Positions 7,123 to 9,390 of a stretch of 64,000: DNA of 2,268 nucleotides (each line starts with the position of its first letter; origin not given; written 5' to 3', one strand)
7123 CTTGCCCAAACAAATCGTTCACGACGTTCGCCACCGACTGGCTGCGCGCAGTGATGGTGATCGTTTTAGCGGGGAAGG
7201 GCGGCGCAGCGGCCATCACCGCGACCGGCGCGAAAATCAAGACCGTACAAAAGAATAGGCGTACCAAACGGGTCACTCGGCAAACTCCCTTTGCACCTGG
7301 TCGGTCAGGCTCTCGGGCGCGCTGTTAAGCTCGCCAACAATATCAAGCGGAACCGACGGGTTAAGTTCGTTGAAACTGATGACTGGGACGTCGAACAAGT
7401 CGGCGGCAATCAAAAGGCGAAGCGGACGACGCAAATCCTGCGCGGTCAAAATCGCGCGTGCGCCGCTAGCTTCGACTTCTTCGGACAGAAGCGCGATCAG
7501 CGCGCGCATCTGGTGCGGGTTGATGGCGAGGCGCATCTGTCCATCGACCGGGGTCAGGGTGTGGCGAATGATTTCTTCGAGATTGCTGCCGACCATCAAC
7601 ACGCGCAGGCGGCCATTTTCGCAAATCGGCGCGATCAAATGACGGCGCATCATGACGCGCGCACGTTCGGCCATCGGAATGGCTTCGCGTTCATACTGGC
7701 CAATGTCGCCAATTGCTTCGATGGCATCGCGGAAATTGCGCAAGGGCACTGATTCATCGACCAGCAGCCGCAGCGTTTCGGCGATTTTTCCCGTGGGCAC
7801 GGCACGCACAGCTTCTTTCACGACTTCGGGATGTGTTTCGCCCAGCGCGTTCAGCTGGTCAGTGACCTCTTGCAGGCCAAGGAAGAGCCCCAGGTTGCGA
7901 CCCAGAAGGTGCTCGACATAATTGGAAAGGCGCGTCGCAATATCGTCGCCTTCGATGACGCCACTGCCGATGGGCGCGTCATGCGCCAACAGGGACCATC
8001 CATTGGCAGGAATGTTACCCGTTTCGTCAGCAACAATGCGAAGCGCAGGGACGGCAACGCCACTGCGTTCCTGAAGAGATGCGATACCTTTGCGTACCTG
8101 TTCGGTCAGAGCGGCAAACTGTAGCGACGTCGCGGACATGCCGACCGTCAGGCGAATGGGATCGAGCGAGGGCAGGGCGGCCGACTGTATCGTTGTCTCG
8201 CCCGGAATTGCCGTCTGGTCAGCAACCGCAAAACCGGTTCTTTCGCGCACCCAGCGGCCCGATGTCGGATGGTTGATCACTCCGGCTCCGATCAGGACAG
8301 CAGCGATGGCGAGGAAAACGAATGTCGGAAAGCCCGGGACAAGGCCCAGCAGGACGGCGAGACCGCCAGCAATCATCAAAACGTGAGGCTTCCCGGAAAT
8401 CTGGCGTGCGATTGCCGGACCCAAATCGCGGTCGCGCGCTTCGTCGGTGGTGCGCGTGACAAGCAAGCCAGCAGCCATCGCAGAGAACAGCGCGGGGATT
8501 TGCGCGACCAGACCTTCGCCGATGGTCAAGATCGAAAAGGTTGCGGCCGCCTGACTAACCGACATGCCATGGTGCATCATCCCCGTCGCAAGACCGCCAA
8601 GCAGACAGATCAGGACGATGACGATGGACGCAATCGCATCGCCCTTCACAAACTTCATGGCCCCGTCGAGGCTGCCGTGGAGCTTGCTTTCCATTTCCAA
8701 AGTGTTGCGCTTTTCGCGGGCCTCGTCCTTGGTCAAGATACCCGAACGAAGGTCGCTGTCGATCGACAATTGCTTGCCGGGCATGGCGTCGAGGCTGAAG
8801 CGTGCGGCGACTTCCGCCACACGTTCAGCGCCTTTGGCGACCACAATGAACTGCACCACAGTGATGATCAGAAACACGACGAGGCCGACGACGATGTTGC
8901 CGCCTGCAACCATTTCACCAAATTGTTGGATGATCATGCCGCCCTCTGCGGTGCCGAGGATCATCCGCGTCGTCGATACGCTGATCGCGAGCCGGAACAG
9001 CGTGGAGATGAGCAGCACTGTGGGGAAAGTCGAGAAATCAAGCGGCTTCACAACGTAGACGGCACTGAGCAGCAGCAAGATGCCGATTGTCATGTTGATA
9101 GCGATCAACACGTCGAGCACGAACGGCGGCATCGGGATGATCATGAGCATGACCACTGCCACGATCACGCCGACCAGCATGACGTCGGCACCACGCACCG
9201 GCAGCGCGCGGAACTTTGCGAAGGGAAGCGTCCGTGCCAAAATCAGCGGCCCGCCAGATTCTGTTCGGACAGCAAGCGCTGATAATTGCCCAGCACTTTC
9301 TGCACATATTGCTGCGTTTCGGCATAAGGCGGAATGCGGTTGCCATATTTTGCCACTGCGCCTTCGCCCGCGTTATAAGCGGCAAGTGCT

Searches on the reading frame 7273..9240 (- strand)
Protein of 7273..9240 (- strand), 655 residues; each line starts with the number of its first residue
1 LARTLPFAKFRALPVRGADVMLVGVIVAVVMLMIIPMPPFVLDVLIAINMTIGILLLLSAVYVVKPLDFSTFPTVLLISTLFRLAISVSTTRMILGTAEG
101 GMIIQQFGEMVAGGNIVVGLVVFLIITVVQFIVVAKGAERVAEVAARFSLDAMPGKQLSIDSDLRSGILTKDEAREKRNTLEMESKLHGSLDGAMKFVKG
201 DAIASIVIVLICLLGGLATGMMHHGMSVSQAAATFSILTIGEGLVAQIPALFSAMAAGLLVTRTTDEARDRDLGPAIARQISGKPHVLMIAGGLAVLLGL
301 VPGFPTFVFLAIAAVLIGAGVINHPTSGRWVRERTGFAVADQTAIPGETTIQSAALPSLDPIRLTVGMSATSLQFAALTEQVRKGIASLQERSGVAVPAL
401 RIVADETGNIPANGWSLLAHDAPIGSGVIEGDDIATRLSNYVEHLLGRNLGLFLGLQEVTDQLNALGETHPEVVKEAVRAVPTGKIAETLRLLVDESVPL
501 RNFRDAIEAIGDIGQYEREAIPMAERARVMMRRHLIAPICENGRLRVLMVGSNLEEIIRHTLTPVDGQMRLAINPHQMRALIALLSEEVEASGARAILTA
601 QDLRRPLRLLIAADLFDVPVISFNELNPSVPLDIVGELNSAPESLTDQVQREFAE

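Call 4: search_protein_families(library=pfam, proteins=[window:7273-9240:-], max_evalue=1)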
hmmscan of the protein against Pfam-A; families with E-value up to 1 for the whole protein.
window:7273-9240:- (655 aa): 1 family
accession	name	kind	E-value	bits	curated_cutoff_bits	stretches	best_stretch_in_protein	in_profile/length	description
PF00771.25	FHIPEP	-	1.2e-169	566.3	29.1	2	29-433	1-406/657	FHIPEP family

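Call 5: search_protein_families(library=ncbifam, proteins=[window:7273-9240:-], max_evalue=1)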
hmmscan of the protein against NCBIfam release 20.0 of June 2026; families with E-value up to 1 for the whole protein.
window:7273-9240:- (655 aa): 5 families
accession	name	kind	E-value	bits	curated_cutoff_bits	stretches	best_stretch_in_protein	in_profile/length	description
TIGR01399.1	hrcV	equivalog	2e-181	604.9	692.25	2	18-434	3-419/677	type III secretion system export apparatus subunit SctV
NF011865.0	PRK15337.1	equivalog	3e-159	531.5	800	2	20-323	15-316/686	EscV/YscV/HrcV family type III secretion system export apparatus protein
NF009363.0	PRK12720.1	equivalog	6.6e-153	510.6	993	2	18-407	17-396/683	EscV/YscV/HrcV family type III secretion system export apparatus protein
TIGR01398.1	FlhA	equivalog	3.7e-148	494.8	772.1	2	19-430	3-417/678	flagellar biosynthesis protein FlhA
NF004571.0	PRK05910.1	equivalog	1.4e-57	195.5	670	2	20-317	10-299/584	type III secretion system protein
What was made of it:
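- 7273..9240 (-): sctV. TIGR01399 hrcV scores 605 bits against 495 bits for FlhA (calls 4, 5).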

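Call 17: search_dna_similar(query=window:7273-9240:-, collection=plasmids, mode=protein, max_rows=60, rows=spread)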
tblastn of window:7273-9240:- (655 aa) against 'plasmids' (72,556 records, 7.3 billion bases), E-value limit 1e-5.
Records with a match: 692; places in all: 854; records where one place covers at least 80% of the query: 155.
Best place of each record, by identity: 60-80% 1; <60% 691.
By first word of the organism name: Ralstonia 136; Shigella 104; Yersinia 93; Rhizobium 50; Escherichia 42; Sinorhizobium 28; Azospirillum 23; Aeromonas 21; Bradyrhizobium 18; Pantoea 14; and 60 more.
By predicted mobility (MOB-suite, as given by PLSDB): mobilizable 280; non-mobilizable 246; conjugative 166.
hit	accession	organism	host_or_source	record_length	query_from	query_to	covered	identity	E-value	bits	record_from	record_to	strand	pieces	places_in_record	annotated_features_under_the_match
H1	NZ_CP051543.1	Paracoccus sanguinis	cell culture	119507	43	628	85%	41.4%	3e-76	353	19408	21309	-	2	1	sctV: type III secretion system export apparatus subunit SctV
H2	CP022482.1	Ralstonia solanacearum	peanut,cell culture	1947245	43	638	91%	37.2%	3e-87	306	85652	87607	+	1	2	EscV/YscV/HrcV family type III secretion system export apparatus ...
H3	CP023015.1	Ralstonia solanacearum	Solanum tuberosum,single cell,Potato ...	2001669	43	638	91%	37.2%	3e-87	306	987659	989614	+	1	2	EscV/YscV/HrcV family type III secretion system export apparatus ...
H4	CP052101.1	Ralstonia solanacearum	tomato,cell culture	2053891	43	638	91%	37.2%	3e-87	306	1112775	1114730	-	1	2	none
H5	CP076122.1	Ralstonia solanacearum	Solanum muricatum,cell culture,stem,stem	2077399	43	638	91%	37.2%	3e-87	306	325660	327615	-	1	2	sctV: type III secretion system export apparatus subunit SctV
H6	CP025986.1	Ralstonia solanacearum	Cucurbita maxima,culture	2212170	43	638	91%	37.2%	3e-87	306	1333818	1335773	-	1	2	EscV/YscV/HrcV family type III secretion system export apparatus ...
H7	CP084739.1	Ralstonia solanacearum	sunflower,cell culture,stem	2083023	43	638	91%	37.2%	5e-87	305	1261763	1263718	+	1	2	sctV: type III secretion system export apparatus subunit SctV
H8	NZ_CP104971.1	Phyllobacterium zundukense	Vicia costata,cell culture,root nodule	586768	43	644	89%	38.2%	4e-67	322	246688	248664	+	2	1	sctV: type III secretion system export apparatus subunit SctV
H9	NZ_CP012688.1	Ralstonia solanacearum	Solanum commersonii,whole organism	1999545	43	638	91%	36.7%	3e-84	297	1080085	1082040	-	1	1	none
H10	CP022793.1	Ralstonia solanacearum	Solanum tuberosum,single cell,Potato ...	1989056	43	638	91%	36.6%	7e-87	305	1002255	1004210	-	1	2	EscV/YscV/HrcV family type III secretion system export apparatus ...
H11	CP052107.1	Ralstonia solanacearum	tomato,cell culture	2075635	43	638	91%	36.6%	7e-87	305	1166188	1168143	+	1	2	sctV: type III secretion system export apparatus subunit SctV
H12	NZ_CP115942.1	Ralstonia syzygii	Musa sp.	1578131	43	638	77%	42.5%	3e-65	328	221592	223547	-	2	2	none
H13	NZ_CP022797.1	Ralstonia solanacearum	Solanum tuberosum,single cell,Potato ...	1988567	43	638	77%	42.5%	3e-65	328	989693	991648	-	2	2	none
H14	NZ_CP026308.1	Ralstonia solanacearum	Musa sp.,pure culture,plants with Moko ...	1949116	43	638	77%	41.5%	3e-65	325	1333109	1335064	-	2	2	none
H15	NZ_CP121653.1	Rhizobium sp. CB3171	Calliandra calothyrsus,cell culture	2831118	43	640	91%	34.6%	9e-70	254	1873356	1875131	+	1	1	record has no annotation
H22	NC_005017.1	Yersinia enterocolitica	-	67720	43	636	75%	41.9%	9e-80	363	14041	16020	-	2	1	lcrD: SctV family type III secretion system export apparatus subunit LcrD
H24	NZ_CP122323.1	Pantoea agglomerans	Gypsophila paniculata,whole organism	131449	43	652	71%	43.2%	1e-75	354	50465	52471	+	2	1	sctV: type III secretion system export apparatus subunit SctV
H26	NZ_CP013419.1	Burkholderia savannae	soil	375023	43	635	72%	42.1%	3e-69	335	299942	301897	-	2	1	EscV/YscV/HrcV family type III secretion system export apparatus ...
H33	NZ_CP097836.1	Shigella flexneri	Homo sapiens,stool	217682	43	635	68%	42.9%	1e-72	341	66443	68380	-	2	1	mxiA: type III secretion system export apparatus protein MxiA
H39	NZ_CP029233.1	Sinorhizobium fredii CCBAU 45436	Glycine max,cell culture,plant root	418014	43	653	71%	40.8%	4e-67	319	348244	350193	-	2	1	sctV: type III secretion system export apparatus subunit SctV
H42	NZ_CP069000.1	Sulfitobacter mediterraneus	Skeletonema costatum,The surface ...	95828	43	582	82%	30.8%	3e-61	229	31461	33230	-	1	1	flhA: flagellar biosynthesis protein FlhA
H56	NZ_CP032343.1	Azospirillum brasilense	soil sample,Agricultural field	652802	43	290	38%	46.2%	2e-54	209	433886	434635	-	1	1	flhA: flagellar biosynthesis protein FlhA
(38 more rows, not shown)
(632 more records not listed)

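Call 19: search_dna_similar(query=window:7273-9240:-, collection=plasmids, mode=protein, max_rows=12, rows=best)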
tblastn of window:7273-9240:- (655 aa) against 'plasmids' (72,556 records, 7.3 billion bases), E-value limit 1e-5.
Records with a match: 692; places in all: 854; records where one place covers at least 80% of the query: 155.
Best place of each record, by identity: 60-80% 1; <60% 691.
By first word of the organism name: Ralstonia 136; Shigella 104; Yersinia 93; Rhizobium 50; Escherichia 42; Sinorhizobium 28; Azospirillum 23; Aeromonas 21; Bradyrhizobium 18; Pantoea 14; and 60 more.
By predicted mobility (MOB-suite, as given by PLSDB): mobilizable 280; non-mobilizable 246; conjugative 166.
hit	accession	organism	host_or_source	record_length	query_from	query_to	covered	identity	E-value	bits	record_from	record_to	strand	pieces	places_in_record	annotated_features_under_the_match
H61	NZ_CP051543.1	Paracoccus sanguinis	cell culture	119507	43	628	85%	41.4%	3e-76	353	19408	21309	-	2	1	sctV: type III secretion system export apparatus subunit SctV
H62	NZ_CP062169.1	Mycetohabitans endofungorum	Rhizopus microsporus,bacterial ...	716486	43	640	86%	40.4%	3e-76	345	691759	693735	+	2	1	sctV: type III secretion system export apparatus subunit SctV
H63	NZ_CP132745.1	Mycetohabitans endofungorum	-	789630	43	640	86%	40.2%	3e-75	344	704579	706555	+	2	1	sctV: type III secretion system export apparatus subunit SctV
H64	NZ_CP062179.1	Mycetohabitans endofungorum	Rhizopus microsporus,bacterial ...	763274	43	640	86%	40.2%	3e-75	344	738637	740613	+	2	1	sctV: type III secretion system export apparatus subunit SctV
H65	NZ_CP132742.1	Mycetohabitans endofungorum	Rhizopus microsporus,culture isolated ...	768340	43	640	86%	40.2%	3e-75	343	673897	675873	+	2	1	sctV: type III secretion system export apparatus subunit SctV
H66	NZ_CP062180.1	Mycetohabitans endofungorum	Rhizopus microsporus,bacterial ...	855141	43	640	86%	40.2%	3e-75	343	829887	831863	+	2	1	sctV: type III secretion system export apparatus subunit SctV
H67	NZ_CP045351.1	Vibrio aquimaris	pure culture,Non-filtered water from ...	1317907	43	639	91%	37.6%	5e-95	328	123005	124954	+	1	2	none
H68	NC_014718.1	Mycetohabitans rhizoxinica HKI 454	-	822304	43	640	86%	39.4%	3e-73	332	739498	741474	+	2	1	sctV: type III secretion system export apparatus subunit SctV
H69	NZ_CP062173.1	Mycetohabitans rhizoxinica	Rhizopus microsporus,bacterial ...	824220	43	640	86%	39.4%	3e-73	332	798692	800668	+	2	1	sctV: type III secretion system export apparatus subunit SctV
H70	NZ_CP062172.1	Mycetohabitans rhizoxinica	Rhizopus microsporus,bacterial ...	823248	43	640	86%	39.4%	3e-73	332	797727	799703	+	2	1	sctV: type III secretion system export apparatus subunit SctV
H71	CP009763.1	Ralstonia solanacearum OE1-1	Solanum virginianum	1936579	43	638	91%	37.2%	3e-87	306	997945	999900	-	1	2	EscV/YscV/HrcV family type III secretion system export apparatus ...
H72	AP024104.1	Ralstonia solanacearum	-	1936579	43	638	91%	37.2%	3e-87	306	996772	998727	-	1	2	sctV: EscV/YscV/HrcV family type III secretion system export apparatus ...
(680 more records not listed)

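Call 20: get_annotated_region(hit=H61, flank=20000)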
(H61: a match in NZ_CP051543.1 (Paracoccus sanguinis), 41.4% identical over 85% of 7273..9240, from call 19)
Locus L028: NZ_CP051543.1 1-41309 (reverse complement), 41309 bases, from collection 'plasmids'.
description: Paracoccus sanguinis strain OM2164 plasmid pPspOM122, complete sequence
organism: Paracoccus sanguinis (NCBI taxid 1545044)
taxonomy: Bacteria; Pseudomonadota; Alphaproteobacteria; Rhodobacterales; Paracoccaceae; Paracoccus; Paracoccus sanguinis
host: -; source: cell culture; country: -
typing (MOB-suite, as given by PLSDB): non-mobilizable
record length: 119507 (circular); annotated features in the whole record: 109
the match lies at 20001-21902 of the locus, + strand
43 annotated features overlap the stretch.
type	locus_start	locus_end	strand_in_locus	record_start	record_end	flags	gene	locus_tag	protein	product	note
CDS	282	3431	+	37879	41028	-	-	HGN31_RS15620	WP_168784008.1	LysM peptidoglycan-binding domain-containing protein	-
CDS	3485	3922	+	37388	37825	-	-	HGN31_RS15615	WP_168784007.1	outer membrane protein assembly factor BamE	-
CDS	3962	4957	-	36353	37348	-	-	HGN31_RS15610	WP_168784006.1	hypothetical protein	-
CDS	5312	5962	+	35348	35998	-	-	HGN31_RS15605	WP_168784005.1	hypothetical protein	-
CDS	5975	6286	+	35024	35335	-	-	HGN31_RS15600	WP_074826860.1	hypothetical protein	-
CDS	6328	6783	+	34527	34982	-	-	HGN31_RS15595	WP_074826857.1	hypothetical protein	-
CDS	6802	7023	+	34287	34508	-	-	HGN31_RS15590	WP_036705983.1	hypothetical protein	-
CDS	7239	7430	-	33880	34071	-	-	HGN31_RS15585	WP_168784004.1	hypothetical protein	-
CDS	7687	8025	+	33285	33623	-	-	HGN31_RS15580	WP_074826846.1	hypothetical protein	-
CDS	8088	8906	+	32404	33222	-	sctJ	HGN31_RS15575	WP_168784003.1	type III secretion system inner membrane ring lipoprotein SctJ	GO:0030254 - protein secretion by the type III secretion system [Evidence IEA]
CDS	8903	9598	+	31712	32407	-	-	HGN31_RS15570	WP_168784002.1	hypothetical protein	-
CDS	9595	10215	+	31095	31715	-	-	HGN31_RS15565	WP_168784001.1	hypothetical protein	-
CDS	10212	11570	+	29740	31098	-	-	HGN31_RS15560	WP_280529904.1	FliI/YscN family ATPase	GO:0046034 - ATP metabolic process [Evidence IEA]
CDS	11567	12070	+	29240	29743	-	-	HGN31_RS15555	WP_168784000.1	hypothetical protein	-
CDS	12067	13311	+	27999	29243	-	-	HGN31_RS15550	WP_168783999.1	FliM/FliN family flagellar motor switch protein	-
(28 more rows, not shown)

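Call 31: get_annotated_region(hit=H22, flank=20000)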
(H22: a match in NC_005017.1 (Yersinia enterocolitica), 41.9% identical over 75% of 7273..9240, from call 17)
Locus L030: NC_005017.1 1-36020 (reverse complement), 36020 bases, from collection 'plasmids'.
description: Yersinia enterocolitica plasmid pYVe8081, complete sequence
organism: Yersinia enterocolitica (NCBI taxid 630)
taxonomy: Bacteria; Pseudomonadota; Gammaproteobacteria; Enterobacterales; Yersiniaceae; Yersinia; Yersinia enterocolitica
host: -; source: -; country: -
typing (MOB-suite, as given by PLSDB): non-mobilizable; replicon IncFII,rep_cluster_645
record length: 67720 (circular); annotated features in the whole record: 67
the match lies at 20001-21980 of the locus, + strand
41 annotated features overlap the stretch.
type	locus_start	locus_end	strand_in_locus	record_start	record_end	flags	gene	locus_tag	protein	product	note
CDS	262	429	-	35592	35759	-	-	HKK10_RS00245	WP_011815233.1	hypothetical protein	-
CDS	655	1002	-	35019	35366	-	lcrQ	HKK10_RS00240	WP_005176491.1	type III secretion system exported negative regulator LcrQ/YscM1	GO:0006470 - protein dephosphorylation [Evidence IEA]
CDS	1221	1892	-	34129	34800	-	yscL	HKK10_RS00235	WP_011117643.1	SctL family type III secretion system stator protein YscL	-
CDS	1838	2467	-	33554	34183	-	yscK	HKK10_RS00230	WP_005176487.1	SctK family type III secretion system sorting platform protein YscK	-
CDS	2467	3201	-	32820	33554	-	yscJ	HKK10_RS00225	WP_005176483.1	SctJ family type III secretion inner membrane ring lipoprotein YscJ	-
CDS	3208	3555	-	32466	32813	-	lcrO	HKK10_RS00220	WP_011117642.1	SctI family type III secretion system inner rod subunit LcrO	-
CDS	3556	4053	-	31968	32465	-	yopR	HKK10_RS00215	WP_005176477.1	T3SS polymerization control protein YopR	-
CDS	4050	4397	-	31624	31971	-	yscG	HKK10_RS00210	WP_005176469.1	type III secretion system chaperone YscG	-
CDS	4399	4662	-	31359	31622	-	sctF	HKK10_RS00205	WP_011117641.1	type III secretion system needle filament subunit SctF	GO:0030254 - protein secretion by the type III secretion system [Evidence IEA]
CDS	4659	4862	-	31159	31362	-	-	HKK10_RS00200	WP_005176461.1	EscE/YscE/SsaE family type III secretion system needle protein co-chaperone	-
CDS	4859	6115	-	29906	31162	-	yscD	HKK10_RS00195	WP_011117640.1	SctD family type III secretion system inner membrane ring subunit YscD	-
CDS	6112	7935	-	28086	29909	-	yscC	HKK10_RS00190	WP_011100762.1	SctC family type III secretion system outer membrane ring subunit YscC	-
CDS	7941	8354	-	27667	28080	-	yscB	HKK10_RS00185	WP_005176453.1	type III secretion system chaperone YscB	-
CDS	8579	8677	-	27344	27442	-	yscA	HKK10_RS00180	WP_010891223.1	type III secretion system protein YscA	-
predicted_resistance_gene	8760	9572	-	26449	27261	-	virF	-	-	virulence regulon transcriptional activator VirF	predicted by amrfinderplus; class ; identity 98.52%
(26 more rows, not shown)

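Call 32: get_annotated_region(hit=H33, flank=20000)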
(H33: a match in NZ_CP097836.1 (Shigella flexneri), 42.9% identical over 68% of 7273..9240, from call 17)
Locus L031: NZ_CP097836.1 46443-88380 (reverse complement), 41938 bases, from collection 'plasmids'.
description: Shigella flexneri strain C plasmid unnamed2, complete sequence
organism: Shigella flexneri (NCBI taxid 623)
taxonomy: Bacteria; Pseudomonadota; Gammaproteobacteria; Enterobacterales; Enterobacteriaceae; Shigella; Shigella flexneri
host: -; source: Homo sapiens,stool; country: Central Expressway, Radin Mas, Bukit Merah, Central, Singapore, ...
typing (MOB-suite, as given by PLSDB): mobilizable; replicon IncFIA,IncFIC; relaxase MOBF,MOBF,MOBF,MOBP
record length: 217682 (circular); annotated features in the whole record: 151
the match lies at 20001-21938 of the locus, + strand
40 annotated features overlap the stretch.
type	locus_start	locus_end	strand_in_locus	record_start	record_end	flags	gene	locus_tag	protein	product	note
CDS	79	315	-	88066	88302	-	-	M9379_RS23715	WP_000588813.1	phosphopantetheine-binding protein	-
CDS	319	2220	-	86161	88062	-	ipaA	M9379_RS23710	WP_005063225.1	T3SS effector invasin IpaA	-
predicted_resistance_gene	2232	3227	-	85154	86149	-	ipaD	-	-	type III secretion system needle tip complex protein IpaD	predicted by amrfinderplus; class ; identity 98.8%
CDS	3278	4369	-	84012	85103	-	ipaC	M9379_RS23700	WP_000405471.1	T3SS translocon subunit IpaC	-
CDS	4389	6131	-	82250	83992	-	ipaB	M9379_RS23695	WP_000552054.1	type III secretion system translocon subunit IpaB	-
CDS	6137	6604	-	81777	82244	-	ipgC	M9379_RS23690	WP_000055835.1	SycD/LcrH family type III secretion system chaperone IpgC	-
CDS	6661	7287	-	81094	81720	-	ipgB1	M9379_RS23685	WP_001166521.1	type III secretion effector IpgB1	-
CDS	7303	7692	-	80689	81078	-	ipgA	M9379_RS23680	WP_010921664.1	type III secretion system chaperone IpgA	-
CDS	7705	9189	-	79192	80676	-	icsB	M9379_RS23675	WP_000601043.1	type III secretion system effector IcsB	-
CDS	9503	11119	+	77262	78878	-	-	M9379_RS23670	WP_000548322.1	type III secretion system effector inositol phosphate phosphatase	-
CDS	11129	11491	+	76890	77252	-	ipgE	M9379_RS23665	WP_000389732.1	type III secretion system chaperone IpgE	-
CDS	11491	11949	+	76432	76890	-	ipgF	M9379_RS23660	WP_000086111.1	type III secretion system lytic transglycosylase IpgF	-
CDS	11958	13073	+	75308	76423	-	mxiG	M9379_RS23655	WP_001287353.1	type III secretion system protein MxiG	-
CDS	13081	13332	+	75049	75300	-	mxiH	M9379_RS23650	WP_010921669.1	type III secretion system needle filament protein MxiH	-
CDS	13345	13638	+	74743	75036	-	mxiI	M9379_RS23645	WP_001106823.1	type III secretion system inner rod protein MxiI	-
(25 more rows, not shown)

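Call 33: get_annotated_region(hit=H72, flank=20000)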
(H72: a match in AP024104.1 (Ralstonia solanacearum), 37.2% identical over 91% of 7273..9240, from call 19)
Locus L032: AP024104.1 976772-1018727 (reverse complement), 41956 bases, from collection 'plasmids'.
description: Ralstonia solanacearum MAFF 301560 plasmid pMAFF301560 DNA, complete sequence
organism: Ralstonia solanacearum (NCBI taxid 305)
taxonomy: Bacteria; Pseudomonadota; Betaproteobacteria; Burkholderiales; Burkholderiaceae; Ralstonia; Ralstonia solanacearum
host: -; source: -; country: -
typing (MOB-suite, as given by PLSDB): mobilizable; relaxase MOBP
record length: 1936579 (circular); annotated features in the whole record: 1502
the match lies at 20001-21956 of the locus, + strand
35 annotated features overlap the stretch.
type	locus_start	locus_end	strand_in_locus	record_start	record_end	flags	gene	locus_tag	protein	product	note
CDS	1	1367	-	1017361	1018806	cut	-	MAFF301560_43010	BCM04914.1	hypothetical protein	-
CDS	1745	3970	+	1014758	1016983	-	-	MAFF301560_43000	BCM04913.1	ligand-gated channel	-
CDS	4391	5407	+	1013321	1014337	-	-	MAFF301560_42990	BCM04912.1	hypothetical protein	-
CDS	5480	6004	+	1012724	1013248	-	-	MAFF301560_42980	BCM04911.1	hypothetical protein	-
CDS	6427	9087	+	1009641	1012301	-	-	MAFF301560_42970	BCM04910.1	hypothetical protein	-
CDS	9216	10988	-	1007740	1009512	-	hrcC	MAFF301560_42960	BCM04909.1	EscC/YscC/HrcC family type III secretion system outer membrane ring protein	-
CDS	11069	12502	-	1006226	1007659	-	-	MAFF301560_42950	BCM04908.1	AraC family transcriptional regulator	-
CDS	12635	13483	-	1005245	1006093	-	hrcT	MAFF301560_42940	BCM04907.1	EscT/YscT/HrcT family type III secretion system export apparatus protein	-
CDS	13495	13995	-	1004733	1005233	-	-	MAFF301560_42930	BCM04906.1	hypothetical protein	-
CDS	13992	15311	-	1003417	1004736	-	hrcN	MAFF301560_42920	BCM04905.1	EscN/YscN/HrcN family type III secretion system ATPase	-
CDS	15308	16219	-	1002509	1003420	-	-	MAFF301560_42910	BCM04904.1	hypothetical protein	-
CDS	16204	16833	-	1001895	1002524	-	-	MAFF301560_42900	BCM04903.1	hypothetical protein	-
CDS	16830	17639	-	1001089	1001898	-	-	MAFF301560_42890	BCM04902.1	hypothetical protein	-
CDS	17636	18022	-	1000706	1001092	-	hrpB2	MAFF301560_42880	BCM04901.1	type III secretion protein HrpB2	-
CDS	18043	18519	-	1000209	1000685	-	-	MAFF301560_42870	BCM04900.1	hypothetical protein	-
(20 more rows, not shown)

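Call 34: get_annotated_region(hit=H39, flank=20000)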
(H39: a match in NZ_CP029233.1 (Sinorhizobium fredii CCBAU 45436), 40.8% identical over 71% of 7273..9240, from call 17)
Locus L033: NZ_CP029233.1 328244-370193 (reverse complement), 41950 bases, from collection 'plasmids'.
description: Sinorhizobium fredii CCBAU 45436 plasmid pSF45436a, complete sequence
organism: Sinorhizobium fredii CCBAU 45436 (NCBI taxid 1128331)
taxonomy: Bacteria; Pseudomonadota; Alphaproteobacteria; Hyphomicrobiales; Rhizobiaceae; Sinorhizobium; Sinorhizobium fredii; Sinorhizobium fredii CCBAU 45436
host: -; source: Glycine max,cell culture,plant root; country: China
typing (MOB-suite, as given by PLSDB): conjugative; replicon rep_cluster_473; relaxase MOBP,MOBP,MOBQ; mating-pair formation MPF_T
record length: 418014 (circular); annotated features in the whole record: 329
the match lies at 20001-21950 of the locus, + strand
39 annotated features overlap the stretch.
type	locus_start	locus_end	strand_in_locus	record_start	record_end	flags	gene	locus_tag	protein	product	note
CDS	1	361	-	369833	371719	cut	-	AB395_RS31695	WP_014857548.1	IucA/IucC family protein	GO:0019290 - siderophore biosynthetic process [Evidence IEA]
CDS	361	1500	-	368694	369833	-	-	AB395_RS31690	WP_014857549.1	NAD/NADP octopine/nopaline dehydrogenase family protein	-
CDS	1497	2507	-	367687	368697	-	-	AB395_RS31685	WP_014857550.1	cysteine synthase family protein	GO:0006535 - cysteine biosynthetic process from serine [Evidence IEA]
CDS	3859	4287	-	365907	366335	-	-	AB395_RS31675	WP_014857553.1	ParB N-terminal domain-containing protein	-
CDS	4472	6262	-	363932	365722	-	nopX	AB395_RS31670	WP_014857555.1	type II secretion system effector nodulation protein NopX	-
CDS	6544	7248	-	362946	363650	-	nolW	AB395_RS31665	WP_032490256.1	nodulation protein NolW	-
CDS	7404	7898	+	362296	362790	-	nolB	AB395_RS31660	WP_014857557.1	nodulation protein NolB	-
CDS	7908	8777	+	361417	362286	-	nolT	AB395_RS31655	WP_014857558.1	nodulation protein NolT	-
CDS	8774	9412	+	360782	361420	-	nolU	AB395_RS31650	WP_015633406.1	nodulation protein NolU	-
CDS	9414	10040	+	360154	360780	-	nolV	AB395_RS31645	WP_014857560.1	nodulation protein NolV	-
CDS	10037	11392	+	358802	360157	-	sctN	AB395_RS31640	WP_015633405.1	type III secretion system ATPase SctN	GO:0030254 - protein secretion by the type III secretion system [Evidence IEA]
CDS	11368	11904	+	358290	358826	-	-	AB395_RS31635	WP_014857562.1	hypothetical protein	-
CDS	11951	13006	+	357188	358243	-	sctQ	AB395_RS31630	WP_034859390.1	type III secretion system cytoplasmic ring protein SctQ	GO:0030254 - protein secretion by the type III secretion system [Evidence IEA]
CDS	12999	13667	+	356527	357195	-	sctR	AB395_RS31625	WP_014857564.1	type III secretion system export apparatus subunit SctR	GO:0030254 - protein secretion by the type III secretion system [Evidence IEA]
CDS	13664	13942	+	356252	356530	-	-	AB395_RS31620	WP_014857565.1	EscS/YscS/HrcS family type III secretion system export apparatus protein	-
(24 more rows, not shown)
